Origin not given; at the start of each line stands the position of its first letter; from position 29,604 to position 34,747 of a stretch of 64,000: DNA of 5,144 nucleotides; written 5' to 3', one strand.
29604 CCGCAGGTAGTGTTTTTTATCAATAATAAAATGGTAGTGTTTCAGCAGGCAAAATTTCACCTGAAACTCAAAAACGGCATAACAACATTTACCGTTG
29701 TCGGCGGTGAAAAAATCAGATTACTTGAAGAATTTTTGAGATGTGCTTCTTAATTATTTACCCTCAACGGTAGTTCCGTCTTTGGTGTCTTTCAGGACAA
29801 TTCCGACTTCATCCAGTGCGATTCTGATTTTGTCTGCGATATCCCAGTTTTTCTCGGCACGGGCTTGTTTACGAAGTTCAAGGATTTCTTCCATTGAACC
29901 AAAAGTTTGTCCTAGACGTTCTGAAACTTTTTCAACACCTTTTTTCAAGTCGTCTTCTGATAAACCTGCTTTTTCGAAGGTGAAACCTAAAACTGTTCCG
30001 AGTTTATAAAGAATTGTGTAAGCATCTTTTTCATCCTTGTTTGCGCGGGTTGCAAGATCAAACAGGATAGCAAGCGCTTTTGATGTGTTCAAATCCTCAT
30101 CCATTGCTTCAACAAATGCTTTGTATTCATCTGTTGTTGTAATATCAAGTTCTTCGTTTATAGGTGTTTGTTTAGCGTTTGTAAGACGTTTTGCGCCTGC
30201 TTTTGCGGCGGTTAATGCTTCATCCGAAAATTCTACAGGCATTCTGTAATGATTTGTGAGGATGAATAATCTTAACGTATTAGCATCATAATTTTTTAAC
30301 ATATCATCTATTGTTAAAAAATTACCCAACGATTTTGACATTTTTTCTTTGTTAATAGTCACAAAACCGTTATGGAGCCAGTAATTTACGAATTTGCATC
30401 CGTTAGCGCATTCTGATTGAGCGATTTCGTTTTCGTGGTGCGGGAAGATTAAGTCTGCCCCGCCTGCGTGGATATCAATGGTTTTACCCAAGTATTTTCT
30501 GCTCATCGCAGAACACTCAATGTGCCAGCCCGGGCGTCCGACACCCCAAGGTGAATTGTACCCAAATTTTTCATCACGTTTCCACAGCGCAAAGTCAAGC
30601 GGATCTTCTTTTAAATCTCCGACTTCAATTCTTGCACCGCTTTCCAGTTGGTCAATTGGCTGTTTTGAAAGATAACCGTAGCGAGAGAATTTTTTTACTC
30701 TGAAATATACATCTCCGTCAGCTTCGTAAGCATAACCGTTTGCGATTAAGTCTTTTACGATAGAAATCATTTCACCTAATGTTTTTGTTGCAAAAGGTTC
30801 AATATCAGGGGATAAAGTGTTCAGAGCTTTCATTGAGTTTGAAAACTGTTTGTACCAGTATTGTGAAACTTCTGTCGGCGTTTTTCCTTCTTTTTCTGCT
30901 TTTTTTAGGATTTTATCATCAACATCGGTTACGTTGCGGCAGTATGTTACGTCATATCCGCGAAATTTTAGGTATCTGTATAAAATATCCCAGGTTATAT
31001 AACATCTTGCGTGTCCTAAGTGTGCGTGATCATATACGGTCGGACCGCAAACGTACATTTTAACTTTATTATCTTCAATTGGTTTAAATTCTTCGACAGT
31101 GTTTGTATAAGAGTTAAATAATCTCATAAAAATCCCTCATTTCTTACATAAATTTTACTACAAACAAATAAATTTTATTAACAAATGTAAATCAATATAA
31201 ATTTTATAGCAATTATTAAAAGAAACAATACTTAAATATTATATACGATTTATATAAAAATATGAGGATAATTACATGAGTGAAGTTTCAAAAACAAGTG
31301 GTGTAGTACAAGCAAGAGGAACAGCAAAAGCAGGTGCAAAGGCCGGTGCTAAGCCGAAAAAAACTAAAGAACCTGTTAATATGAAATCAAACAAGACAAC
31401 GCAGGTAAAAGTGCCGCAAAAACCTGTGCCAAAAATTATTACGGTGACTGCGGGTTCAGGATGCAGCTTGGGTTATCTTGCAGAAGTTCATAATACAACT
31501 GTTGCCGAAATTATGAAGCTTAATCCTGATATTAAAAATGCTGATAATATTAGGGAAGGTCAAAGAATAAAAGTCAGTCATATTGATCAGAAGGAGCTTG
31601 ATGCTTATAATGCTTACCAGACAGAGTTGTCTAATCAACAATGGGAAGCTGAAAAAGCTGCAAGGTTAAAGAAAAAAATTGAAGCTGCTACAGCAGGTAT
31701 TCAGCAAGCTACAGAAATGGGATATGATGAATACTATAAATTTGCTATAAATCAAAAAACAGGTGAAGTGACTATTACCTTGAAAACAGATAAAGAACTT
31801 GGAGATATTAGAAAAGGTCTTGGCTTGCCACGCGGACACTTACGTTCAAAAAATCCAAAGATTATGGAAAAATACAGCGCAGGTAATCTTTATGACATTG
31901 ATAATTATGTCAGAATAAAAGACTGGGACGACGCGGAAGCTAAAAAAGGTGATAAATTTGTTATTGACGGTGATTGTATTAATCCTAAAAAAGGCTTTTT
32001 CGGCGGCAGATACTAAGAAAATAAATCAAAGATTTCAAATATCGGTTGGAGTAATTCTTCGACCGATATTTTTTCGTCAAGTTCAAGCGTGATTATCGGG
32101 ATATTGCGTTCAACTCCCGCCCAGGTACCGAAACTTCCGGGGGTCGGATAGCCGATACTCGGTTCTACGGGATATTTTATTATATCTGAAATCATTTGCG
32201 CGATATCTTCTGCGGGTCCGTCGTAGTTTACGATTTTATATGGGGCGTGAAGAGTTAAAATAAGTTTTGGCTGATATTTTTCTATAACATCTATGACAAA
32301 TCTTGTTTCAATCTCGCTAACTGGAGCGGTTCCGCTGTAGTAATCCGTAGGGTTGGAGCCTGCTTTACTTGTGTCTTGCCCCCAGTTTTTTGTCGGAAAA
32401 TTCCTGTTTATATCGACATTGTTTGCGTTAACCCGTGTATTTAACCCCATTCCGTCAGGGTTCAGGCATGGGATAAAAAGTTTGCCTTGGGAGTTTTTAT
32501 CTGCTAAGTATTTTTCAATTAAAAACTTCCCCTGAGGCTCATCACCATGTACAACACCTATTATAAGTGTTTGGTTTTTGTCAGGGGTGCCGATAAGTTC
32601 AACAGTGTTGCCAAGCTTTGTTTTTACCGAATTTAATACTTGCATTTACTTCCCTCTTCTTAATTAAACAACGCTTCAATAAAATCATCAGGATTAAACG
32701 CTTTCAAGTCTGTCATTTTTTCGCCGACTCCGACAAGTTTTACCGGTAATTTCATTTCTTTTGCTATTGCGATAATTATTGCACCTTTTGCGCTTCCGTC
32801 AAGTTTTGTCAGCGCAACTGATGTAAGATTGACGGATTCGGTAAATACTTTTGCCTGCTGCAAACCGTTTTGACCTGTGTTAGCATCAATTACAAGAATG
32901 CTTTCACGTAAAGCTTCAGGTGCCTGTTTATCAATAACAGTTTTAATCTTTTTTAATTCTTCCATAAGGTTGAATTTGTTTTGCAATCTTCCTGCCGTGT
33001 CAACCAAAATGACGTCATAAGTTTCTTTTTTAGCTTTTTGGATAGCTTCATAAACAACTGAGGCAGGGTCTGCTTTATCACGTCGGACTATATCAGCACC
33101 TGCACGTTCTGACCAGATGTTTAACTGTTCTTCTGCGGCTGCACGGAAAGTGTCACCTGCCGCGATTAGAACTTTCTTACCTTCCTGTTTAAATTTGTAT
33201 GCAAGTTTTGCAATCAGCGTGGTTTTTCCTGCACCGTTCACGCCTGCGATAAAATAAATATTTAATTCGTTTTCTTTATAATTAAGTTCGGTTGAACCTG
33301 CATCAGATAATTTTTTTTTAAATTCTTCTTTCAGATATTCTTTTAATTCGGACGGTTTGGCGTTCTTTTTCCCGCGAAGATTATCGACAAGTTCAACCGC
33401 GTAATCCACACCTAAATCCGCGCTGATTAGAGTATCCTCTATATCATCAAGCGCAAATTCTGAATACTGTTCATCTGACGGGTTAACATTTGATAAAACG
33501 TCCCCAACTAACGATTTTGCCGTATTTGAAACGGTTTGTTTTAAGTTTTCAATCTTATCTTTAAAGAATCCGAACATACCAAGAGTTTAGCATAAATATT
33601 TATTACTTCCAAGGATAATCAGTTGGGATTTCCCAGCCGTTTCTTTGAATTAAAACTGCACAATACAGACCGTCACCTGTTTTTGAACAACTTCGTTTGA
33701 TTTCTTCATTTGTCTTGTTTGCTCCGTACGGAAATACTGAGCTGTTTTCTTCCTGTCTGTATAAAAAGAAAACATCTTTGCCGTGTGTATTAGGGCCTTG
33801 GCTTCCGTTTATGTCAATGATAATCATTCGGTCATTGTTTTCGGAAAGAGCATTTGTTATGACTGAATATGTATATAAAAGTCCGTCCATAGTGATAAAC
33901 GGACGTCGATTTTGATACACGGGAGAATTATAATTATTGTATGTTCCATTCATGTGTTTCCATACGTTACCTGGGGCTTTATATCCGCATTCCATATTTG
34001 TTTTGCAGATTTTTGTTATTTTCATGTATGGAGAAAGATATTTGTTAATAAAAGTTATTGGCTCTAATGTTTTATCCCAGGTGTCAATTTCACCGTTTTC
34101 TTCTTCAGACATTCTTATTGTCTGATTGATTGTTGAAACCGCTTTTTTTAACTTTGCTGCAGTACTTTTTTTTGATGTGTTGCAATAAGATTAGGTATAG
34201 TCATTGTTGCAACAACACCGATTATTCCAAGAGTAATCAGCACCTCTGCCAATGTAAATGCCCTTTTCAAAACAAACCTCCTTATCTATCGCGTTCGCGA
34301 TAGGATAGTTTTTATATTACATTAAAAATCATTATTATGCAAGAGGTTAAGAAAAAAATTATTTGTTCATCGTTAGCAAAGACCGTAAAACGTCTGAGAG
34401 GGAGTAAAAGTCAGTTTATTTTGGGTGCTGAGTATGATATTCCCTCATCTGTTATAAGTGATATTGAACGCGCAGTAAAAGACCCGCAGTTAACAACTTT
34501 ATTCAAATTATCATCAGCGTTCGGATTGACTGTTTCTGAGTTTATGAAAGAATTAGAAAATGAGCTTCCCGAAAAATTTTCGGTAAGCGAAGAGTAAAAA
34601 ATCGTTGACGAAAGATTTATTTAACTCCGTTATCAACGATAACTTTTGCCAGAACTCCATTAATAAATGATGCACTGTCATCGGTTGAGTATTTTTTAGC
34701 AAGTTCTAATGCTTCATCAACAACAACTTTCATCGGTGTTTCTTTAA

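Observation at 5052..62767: Ten prepilin-like loci in 64 kb, eight of them built as divergent 'small HTH regulator <-> pilin' two-gene modules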

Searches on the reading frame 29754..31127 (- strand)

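Call 82: search_protein_families(library=pfam, proteins=[window:29754-31127:-], max_evalue=0.00001)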
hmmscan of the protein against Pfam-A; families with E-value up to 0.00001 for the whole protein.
window:29754-31127:- (457 aa): 4 families
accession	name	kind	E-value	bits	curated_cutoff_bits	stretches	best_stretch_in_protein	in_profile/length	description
PF01406.26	tRNA-synt_1e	-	2e-130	435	27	1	14-309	2-300/301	tRNA synthetases class I (C) catalytic domain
PF09334.17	tRNA-synt_1g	-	1.2e-18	67.5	20.1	2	33-142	12-122/391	tRNA synthetases class I (M)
PF09190.17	DALR_2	-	1.1e-09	39.1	22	1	337-384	1-56/57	DALR domain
PF00133.28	tRNA-synt_1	-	2.5e-09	36.8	22.7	0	222-295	334-408/414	tRNA synthetases class I (I, L, M and V)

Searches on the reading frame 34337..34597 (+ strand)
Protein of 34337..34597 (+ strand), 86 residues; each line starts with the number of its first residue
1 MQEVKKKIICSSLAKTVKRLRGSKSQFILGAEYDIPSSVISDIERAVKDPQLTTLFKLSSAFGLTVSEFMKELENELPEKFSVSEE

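Call 5: search_protein_families(library=pfam, proteins=[window:34337-34597:+], max_evalue=1)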
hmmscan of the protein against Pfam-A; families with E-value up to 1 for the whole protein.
window:34337-34597:+ (86 aa): 2 families
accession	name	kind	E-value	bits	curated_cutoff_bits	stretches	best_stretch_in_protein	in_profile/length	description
PF01381.28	HTH_3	-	5.2e-06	26.8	23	1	32-69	18-55/55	Helix-turn-helix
PF01476.26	LysM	-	0.25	11.8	20.9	1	54-71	8-25/43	LysM domain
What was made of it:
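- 34337..34597 (+): HTH regulator (86 aa, HTH_3). HTH_3 E=5e-6 (call 5).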

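Call 39: find_encoding_contigs(protein=window:34337-34597:+, flank=1000, max_places=10)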
Protein window:34337-34597:+ (86 aa): 22 contigs read that carry it; 8 places shown.
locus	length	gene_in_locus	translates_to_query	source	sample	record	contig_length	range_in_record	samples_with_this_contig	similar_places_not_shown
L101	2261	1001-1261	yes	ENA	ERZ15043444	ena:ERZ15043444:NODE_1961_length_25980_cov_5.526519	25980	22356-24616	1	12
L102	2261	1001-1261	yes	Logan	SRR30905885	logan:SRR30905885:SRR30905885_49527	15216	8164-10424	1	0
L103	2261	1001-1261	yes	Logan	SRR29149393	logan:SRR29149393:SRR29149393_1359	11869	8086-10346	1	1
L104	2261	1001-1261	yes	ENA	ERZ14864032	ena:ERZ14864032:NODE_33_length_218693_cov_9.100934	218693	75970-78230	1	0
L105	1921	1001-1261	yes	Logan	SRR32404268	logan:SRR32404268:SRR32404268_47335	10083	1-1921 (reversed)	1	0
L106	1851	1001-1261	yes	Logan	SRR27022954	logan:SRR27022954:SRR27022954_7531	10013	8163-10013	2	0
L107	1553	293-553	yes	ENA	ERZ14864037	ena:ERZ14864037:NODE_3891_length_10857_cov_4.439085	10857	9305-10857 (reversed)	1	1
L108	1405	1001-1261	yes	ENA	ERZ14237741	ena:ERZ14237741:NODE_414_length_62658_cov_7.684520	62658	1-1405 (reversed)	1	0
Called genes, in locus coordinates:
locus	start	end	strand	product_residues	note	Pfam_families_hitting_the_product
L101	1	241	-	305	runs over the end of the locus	PF02881:SRP54_N, PF02492:cobW (faint), PF25199:nSTAND_NTPase5 (faint), PF06414:Zeta_toxin (weak), PF00448:SRP54, PF09848:SLFN-g3_helicase, PF13401:AAA_22 (weak), PF13207:AAA_17 (weak)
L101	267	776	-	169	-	PF20318:DUF6613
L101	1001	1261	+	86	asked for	PF01381:HTH_3 (weak)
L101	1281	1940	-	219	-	PF01029:NusB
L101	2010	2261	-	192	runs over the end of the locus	PF03692:CxxCxxCC (weak)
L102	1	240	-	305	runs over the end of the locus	PF02881:SRP54_N, PF02492:cobW (faint), PF25199:nSTAND_NTPase5 (faint), PF06414:Zeta_toxin (weak), PF00448:SRP54, PF09848:SLFN-g3_helicase, PF13401:AAA_22 (weak), PF13207:AAA_17 (weak)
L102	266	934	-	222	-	PF20318:DUF6613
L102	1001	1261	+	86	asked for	PF01381:HTH_3 (weak)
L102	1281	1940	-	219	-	PF01029:NusB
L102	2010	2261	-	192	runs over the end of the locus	PF03692:CxxCxxCC (weak)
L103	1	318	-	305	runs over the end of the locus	PF02881:SRP54_N, PF02492:cobW (faint), PF25199:nSTAND_NTPase5 (faint), PF06414:Zeta_toxin (weak), PF00448:SRP54, PF09848:SLFN-g3_helicase, PF13401:AAA_22 (weak), PF13207:AAA_17 (weak)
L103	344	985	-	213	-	PF20318:DUF6613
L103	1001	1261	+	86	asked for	PF01381:HTH_3 (weak)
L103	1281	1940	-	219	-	PF01029:NusB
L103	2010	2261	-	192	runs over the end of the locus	PF03692:CxxCxxCC (weak)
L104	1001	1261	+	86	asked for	PF01381:HTH_3 (weak)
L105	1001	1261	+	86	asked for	PF01381:HTH_3 (weak)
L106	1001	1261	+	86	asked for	PF01381:HTH_3 (weak)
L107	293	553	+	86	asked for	PF01381:HTH_3 (weak)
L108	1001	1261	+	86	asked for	PF01381:HTH_3 (weak)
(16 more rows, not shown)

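Call 73: find_homologous_proteins(query=window:34337-34597:+, max_evalue=0.00001)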
Query window:34337-34597:+ (86 aa): 117 proteins with E <= 0.00001 among 119 candidates.
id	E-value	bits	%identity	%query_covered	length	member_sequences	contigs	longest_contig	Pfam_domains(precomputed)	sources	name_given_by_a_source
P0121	1.1e-45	170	100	100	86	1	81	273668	PF01381.29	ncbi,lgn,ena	-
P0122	4.1e-45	168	99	100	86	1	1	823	PF01381.29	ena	-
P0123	1.6e-43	163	97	100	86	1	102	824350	PF01381.29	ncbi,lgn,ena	-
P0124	1.7e-40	154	91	100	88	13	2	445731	PF01381.29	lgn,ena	-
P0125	1.0e-38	148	80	100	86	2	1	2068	PF01381.29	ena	-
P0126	1.0e-37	145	83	100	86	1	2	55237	PF01381.29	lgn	-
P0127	2.1e-37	144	86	100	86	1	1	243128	PF01381.29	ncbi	-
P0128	2.7e-37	144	78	100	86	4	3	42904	PF01381.29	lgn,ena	-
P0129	2.9e-37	143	80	100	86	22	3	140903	PF01381.29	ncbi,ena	-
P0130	5.8e-37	142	79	100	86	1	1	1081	PF01381.29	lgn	-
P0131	6.6e-37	142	80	100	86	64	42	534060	PF01381.29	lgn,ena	-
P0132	6.8e-37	142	80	100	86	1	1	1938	PF01381.29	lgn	-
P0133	6.9e-37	142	80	100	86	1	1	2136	PF01381.29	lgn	-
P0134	7.0e-37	142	80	100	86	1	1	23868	PF01381.29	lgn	-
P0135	8.4e-37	142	81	100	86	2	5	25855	PF01381.29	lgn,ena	-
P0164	8.5e-35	136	76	100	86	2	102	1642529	PF01381.29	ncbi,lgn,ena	-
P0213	5.1e-30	120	62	100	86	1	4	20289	PF01381.29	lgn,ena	-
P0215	5.7e-30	120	69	99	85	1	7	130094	PF01381.29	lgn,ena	-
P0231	3.8e-24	102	60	99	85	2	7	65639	PF01381.29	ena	-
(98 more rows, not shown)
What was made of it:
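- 34337..34597 (+): Its orthologue family has 117 clusters at 90% identity (call 73).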

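Call 74: find_encoding_contigs(protein=P0164, flank=1500, max_places=3)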
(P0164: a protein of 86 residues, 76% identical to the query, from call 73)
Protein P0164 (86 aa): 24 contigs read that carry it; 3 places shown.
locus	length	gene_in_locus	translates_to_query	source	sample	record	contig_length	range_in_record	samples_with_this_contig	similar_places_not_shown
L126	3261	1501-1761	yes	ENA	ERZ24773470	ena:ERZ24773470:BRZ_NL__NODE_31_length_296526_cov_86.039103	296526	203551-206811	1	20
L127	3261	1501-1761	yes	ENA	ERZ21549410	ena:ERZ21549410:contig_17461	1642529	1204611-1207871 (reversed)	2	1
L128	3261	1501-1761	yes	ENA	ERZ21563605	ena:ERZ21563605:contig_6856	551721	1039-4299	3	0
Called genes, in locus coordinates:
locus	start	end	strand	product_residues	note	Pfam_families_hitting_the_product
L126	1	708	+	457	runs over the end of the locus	PF00133:tRNA-synt_1 (faint), PF01406:tRNA-synt_1e, PF09334:tRNA-synt_1g, PF09190:DALR_2, PF23493:CysS_C (weak)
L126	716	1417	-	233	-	PF20318:DUF6613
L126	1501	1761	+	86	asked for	PF01381:HTH_3 (weak)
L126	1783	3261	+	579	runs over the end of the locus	PF08486:SpoIID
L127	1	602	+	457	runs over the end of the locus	PF00133:tRNA-synt_1 (faint), PF01406:tRNA-synt_1e, PF09334:tRNA-synt_1g, PF09190:DALR_2, PF23493:CysS_C (weak)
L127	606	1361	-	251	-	PF20318:DUF6613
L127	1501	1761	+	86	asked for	PF01381:HTH_3 (weak)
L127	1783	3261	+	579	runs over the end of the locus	PF08486:SpoIID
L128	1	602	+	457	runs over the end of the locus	PF00133:tRNA-synt_1 (faint), PF01406:tRNA-synt_1e, PF09334:tRNA-synt_1g, PF09190:DALR_2, PF23493:CysS_C (weak)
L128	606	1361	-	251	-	PF20318:DUF6613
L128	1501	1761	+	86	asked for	PF01381:HTH_3 (weak)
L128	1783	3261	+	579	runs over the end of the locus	PF08486:SpoIID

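Call 75: find_encoding_contigs(protein=P0215, flank=1500, max_places=3)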
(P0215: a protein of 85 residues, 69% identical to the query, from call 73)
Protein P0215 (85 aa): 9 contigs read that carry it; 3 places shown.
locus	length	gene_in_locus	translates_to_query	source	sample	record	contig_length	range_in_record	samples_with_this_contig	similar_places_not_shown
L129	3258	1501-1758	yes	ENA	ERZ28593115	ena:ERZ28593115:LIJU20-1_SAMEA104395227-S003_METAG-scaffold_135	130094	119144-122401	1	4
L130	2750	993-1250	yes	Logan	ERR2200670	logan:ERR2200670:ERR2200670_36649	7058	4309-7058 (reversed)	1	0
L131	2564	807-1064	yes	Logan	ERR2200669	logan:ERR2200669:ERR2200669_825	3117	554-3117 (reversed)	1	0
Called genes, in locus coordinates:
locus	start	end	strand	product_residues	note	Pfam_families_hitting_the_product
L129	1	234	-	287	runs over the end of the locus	PF14393:DUF4422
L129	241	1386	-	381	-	PF01501:Glyco_transf_8, PF18404:Glyco_transf_24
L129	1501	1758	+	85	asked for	PF01381:HTH_3 (weak)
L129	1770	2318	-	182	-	PF13490:zf-HC2, PF03872:RseA_N (faint)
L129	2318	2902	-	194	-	PF07638:Sigma70_ECF (weak), PF04542:Sigma70_r2, PF08281:Sigma70_r4_2, PF04545:Sigma70_r4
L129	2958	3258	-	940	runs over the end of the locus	PF00675:Peptidase_M16, PF05193:Peptidase_M16_C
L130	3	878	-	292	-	?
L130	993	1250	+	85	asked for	PF01381:HTH_3 (weak)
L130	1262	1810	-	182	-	PF13490:zf-HC2, PF03872:RseA_N (faint)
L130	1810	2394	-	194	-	PF07638:Sigma70_ECF (weak), PF04542:Sigma70_r2, PF08281:Sigma70_r4_2, PF04545:Sigma70_r4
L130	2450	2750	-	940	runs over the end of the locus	PF00675:Peptidase_M16, PF05193:Peptidase_M16_C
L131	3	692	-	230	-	?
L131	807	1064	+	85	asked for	PF01381:HTH_3 (weak)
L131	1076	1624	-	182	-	PF13490:zf-HC2, PF03872:RseA_N (faint)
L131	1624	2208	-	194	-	PF07638:Sigma70_ECF (weak), PF04542:Sigma70_r2, PF08281:Sigma70_r4_2, PF04545:Sigma70_r4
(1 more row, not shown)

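Call 76: find_encoding_contigs(protein=P0213, flank=1500, max_places=3)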
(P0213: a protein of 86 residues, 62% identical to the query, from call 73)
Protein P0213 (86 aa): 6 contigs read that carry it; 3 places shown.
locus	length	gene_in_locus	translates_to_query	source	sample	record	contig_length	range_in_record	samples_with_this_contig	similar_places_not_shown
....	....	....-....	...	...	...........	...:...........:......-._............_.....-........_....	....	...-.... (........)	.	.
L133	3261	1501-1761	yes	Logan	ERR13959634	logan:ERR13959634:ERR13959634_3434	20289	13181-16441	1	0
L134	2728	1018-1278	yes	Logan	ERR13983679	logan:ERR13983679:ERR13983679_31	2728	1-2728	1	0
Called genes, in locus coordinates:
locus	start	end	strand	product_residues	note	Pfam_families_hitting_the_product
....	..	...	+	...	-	-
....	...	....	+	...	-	-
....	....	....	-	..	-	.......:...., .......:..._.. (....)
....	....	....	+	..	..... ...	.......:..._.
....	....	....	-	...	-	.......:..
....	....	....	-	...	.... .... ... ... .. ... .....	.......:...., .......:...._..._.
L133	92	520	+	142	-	-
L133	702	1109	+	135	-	-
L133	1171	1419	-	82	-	PF00196:GerE, PF13384:HTH_23 (weak)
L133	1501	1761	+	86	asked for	PF01381:HTH_3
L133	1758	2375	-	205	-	PF00265:TK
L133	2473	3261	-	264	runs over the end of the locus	PF01978:TrmB, PF11495:TrmB_EBD_N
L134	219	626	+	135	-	-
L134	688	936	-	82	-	PF00196:GerE, PF13384:HTH_23 (weak)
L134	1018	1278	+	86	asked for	PF01381:HTH_3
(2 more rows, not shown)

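Call 77: find_encoding_contigs(protein=P0231, flank=1500, max_places=3)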
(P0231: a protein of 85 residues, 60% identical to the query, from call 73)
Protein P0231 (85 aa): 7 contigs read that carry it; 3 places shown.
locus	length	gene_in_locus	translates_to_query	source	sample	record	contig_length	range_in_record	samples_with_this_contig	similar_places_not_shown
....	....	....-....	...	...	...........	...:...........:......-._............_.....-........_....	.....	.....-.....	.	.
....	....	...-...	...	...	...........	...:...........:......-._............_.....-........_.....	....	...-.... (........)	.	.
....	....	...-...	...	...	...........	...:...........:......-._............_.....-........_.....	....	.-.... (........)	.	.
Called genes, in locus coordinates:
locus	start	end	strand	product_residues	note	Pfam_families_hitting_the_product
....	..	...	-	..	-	-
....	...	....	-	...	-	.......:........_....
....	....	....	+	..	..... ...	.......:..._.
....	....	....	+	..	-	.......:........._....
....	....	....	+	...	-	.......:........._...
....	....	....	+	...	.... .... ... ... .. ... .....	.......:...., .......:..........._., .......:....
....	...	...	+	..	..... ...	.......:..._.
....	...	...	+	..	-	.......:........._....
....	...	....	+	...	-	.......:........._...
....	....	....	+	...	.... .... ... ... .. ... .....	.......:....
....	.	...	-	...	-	?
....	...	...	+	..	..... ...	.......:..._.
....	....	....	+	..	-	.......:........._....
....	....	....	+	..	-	?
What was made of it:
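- Distant orthologues of the 34337 HTH are paired with glycosyltransferase and ATP-grasp genes, that is, with other surface-related genes (calls 75, 77).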
